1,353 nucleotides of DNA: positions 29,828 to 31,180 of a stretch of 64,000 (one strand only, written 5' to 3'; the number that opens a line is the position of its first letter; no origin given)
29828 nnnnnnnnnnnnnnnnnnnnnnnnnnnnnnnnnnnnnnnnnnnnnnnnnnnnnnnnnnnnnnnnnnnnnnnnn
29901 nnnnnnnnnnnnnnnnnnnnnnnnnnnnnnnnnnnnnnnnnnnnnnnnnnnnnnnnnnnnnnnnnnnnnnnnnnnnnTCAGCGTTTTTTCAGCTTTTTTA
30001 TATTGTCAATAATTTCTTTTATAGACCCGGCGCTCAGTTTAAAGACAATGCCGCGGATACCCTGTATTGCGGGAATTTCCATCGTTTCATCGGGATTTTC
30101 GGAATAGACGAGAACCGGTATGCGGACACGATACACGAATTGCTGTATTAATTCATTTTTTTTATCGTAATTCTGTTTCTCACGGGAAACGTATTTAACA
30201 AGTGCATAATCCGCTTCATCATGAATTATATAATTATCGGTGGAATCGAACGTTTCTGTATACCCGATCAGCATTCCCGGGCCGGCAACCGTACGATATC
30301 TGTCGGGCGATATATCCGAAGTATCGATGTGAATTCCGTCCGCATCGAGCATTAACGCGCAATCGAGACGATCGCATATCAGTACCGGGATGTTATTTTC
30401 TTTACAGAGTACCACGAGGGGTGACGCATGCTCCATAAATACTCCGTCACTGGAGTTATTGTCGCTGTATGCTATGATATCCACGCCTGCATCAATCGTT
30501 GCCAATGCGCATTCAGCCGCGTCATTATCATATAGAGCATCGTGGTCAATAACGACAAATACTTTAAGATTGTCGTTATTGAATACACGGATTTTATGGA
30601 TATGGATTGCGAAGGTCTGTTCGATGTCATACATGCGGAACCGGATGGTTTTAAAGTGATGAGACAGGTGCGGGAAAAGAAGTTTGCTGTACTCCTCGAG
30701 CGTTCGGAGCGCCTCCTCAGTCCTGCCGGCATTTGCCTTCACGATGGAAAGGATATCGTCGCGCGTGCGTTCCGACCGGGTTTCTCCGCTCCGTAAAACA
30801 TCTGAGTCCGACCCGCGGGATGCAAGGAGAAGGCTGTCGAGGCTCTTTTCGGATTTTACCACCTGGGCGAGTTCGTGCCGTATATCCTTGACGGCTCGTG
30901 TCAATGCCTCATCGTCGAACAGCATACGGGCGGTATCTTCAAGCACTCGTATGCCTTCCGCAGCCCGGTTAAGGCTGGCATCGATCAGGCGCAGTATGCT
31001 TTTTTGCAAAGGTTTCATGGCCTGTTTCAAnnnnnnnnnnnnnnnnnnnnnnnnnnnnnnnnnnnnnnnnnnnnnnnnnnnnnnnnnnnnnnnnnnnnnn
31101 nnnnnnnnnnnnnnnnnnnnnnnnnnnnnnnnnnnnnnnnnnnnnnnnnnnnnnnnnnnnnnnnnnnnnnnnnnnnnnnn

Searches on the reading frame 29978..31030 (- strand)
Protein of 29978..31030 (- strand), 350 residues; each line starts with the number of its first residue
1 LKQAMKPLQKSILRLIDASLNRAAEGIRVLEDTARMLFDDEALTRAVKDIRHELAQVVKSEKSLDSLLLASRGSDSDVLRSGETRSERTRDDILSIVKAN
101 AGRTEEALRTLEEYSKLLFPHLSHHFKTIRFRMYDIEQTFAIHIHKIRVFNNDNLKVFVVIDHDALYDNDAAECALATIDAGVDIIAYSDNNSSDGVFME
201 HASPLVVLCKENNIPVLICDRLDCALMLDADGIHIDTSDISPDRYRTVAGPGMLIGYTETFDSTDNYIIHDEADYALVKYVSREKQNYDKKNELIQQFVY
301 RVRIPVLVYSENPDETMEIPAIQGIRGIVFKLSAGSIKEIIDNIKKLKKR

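Call 28: search_protein_families(library=pfam, proteins=[window:29978-31030:-], max_evalue=0.00001)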
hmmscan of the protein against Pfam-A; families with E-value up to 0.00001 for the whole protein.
window:29978-31030:- (350 aa): 2 families
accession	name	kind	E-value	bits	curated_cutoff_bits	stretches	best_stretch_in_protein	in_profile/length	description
PF17792.6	ThiD2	-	2.9e-36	125.1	23.5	1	14-138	1-123/124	ThiD2 family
PF02581.23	TMP-TENI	-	3e-19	69.5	27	1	159-308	3-154/180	Thiamine monophosphate synthase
